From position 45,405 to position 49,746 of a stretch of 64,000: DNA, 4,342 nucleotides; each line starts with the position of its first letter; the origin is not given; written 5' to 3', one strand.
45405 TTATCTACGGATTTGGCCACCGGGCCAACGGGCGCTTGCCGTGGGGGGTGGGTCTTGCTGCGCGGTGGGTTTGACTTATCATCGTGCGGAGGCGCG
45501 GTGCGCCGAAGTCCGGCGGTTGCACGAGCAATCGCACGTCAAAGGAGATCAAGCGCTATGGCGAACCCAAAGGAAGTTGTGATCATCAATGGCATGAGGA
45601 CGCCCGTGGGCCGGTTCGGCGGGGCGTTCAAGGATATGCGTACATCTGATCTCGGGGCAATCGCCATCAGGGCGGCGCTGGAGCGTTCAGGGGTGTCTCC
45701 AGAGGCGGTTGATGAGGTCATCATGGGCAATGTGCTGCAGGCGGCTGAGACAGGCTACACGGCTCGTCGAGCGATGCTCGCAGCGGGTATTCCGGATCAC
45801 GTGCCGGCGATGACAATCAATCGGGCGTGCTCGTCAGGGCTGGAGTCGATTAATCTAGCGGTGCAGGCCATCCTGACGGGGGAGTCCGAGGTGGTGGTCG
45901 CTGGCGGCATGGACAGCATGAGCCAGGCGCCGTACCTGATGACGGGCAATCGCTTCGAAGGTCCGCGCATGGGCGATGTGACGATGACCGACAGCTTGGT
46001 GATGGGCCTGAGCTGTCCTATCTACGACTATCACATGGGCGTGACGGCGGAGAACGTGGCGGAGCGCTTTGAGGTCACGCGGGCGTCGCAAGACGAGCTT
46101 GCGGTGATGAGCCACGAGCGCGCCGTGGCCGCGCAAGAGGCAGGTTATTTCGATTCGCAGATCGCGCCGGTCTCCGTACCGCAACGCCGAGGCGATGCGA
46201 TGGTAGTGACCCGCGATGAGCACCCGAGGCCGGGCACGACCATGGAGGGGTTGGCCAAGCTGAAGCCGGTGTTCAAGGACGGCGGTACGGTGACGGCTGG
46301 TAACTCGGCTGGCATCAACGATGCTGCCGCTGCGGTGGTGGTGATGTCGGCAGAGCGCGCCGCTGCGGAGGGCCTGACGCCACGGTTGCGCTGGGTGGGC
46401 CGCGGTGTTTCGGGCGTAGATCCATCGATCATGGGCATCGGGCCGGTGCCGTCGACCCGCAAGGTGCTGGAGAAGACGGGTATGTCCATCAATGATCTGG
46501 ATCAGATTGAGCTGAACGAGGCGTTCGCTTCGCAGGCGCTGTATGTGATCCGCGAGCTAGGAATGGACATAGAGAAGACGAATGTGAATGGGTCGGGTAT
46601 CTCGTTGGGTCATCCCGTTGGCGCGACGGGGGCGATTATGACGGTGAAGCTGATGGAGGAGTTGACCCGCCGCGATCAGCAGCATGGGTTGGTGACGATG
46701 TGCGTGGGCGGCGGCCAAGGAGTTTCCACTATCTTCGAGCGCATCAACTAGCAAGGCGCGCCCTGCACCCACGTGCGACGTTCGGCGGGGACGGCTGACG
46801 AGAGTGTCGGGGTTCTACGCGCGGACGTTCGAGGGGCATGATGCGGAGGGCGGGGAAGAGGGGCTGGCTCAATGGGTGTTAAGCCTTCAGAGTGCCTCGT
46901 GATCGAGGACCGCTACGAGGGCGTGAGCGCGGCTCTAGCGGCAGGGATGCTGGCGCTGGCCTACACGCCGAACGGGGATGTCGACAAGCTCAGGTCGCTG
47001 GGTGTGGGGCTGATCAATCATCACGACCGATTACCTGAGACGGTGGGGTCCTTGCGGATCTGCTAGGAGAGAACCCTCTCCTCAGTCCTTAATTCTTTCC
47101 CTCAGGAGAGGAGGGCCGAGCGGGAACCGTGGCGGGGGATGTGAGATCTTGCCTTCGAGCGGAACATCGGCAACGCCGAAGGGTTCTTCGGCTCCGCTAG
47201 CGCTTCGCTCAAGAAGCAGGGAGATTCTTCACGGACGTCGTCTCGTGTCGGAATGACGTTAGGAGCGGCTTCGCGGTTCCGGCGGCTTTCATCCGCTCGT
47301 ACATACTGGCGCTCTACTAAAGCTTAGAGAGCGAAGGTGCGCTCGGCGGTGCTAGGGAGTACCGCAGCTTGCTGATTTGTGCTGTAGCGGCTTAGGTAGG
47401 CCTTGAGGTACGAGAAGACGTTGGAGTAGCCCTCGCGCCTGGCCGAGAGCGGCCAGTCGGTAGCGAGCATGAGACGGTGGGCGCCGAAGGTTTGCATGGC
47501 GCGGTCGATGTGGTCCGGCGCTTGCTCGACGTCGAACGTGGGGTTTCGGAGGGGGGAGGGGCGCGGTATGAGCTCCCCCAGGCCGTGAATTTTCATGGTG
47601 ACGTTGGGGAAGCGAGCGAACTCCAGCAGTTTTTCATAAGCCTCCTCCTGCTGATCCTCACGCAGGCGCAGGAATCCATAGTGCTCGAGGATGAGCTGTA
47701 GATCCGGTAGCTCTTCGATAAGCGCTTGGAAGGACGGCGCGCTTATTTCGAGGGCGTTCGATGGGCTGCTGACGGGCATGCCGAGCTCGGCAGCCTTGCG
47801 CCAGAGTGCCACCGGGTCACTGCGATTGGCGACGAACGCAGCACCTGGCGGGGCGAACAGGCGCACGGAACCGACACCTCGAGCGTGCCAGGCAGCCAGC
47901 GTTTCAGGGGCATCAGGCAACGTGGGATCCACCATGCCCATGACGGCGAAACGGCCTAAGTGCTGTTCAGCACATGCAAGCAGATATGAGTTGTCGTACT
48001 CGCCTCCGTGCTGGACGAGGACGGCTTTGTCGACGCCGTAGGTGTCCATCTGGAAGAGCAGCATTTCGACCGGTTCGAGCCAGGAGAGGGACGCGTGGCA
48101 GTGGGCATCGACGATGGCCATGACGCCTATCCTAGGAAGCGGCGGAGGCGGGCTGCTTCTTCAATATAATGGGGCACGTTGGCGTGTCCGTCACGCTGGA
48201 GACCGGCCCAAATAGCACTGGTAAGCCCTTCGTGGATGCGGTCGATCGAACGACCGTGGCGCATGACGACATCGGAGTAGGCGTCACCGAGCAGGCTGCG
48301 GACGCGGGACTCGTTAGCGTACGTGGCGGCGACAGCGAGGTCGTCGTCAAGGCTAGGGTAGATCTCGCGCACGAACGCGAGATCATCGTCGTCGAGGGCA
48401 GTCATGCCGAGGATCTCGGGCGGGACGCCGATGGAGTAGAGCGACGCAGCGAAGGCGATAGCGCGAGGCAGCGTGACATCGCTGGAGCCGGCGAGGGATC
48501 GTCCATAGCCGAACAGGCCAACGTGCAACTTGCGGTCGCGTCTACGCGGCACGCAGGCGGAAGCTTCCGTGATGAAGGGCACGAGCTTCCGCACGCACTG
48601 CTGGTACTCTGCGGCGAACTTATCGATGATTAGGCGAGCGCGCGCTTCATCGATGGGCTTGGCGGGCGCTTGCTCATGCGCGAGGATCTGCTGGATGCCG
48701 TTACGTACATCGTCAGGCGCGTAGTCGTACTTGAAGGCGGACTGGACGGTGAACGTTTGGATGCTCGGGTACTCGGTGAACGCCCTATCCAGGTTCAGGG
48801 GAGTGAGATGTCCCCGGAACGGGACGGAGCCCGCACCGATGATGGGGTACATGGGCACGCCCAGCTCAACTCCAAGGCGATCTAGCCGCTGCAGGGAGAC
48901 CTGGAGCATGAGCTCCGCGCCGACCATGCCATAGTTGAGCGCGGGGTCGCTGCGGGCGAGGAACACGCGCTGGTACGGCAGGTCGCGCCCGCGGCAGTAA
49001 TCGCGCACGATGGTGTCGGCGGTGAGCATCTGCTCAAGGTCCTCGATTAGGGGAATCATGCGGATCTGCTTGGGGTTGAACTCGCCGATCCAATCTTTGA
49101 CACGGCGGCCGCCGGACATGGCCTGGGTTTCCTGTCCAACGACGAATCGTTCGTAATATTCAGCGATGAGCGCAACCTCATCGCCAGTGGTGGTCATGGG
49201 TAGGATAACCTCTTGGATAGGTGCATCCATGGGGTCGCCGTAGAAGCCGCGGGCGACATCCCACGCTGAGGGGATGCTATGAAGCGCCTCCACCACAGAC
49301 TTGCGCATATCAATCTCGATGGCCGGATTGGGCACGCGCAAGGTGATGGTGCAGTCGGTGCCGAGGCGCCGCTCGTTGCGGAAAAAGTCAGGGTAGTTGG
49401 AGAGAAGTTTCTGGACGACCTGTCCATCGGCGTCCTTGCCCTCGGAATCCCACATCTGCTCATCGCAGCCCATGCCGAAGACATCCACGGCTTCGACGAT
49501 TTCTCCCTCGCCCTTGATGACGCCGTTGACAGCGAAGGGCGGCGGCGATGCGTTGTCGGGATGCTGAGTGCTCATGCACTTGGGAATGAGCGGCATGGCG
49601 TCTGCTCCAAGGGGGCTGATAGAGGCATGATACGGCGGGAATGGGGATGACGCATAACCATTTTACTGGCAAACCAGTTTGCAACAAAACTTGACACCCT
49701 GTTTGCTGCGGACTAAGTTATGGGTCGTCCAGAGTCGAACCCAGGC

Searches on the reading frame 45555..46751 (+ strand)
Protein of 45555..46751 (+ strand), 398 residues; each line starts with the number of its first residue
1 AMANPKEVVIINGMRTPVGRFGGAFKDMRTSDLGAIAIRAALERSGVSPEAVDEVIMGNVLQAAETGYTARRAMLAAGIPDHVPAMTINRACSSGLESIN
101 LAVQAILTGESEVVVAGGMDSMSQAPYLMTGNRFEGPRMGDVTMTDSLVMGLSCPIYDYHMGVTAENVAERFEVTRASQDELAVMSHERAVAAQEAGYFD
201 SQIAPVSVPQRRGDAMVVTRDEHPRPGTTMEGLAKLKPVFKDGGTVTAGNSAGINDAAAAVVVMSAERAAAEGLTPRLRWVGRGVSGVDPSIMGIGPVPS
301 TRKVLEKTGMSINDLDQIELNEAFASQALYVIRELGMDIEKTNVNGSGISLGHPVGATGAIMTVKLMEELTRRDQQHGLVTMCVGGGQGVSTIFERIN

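Call 33: search_protein_families(library=pfam, proteins=[window:45555-46751:+], max_evalue=0.00001)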
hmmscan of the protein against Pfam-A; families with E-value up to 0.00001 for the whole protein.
window:45555-46751:+ (398 aa): 3 families
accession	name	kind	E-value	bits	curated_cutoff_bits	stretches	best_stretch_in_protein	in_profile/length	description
PF00108.29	Thiolase_N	-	2.7e-96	322.4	26.4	1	8-266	1-259/260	Thiolase, N-terminal domain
PF02803.24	Thiolase_C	-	1.2e-43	148.1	27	1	280-396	7-123/123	Thiolase, C-terminal domain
PF00109.32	ketoacyl-synt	-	5.4e-09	36.5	20.8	1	84-124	166-206/252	Beta-ketoacyl synthase, N-terminal domain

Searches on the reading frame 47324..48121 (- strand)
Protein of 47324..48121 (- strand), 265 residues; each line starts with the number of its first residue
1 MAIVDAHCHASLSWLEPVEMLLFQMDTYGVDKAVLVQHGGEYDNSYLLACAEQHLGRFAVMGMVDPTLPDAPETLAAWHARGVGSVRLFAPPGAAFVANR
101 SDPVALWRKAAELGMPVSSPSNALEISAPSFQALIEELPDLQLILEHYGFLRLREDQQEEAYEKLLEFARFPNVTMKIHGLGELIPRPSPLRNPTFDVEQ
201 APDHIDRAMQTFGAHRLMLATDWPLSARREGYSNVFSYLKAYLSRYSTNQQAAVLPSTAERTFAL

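Call 33: search_protein_families(library=pfam, proteins=[window:47324-48121:-], max_evalue=0.00001)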
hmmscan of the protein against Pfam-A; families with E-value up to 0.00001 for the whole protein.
window:47324-48121:- (265 aa): 1 family
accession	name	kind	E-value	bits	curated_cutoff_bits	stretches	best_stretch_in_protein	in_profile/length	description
PF04909.20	Amidohydro_2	-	5.7e-29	102.2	26.4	1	16-264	38-288/289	Amidohydrolase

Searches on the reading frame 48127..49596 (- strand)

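Call 3: search_protein_families(library=pfam, proteins=[window:48127-49596:-], max_evalue=0.1)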
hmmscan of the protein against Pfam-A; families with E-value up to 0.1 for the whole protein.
window:48127-49596:- (489 aa): 1 family
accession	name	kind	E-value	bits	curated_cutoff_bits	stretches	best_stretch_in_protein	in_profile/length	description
PF14010.12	PEPcase_2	-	2.5e-163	544.6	25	1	4-489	1-493/493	Phosphoenolpyruvate carboxylase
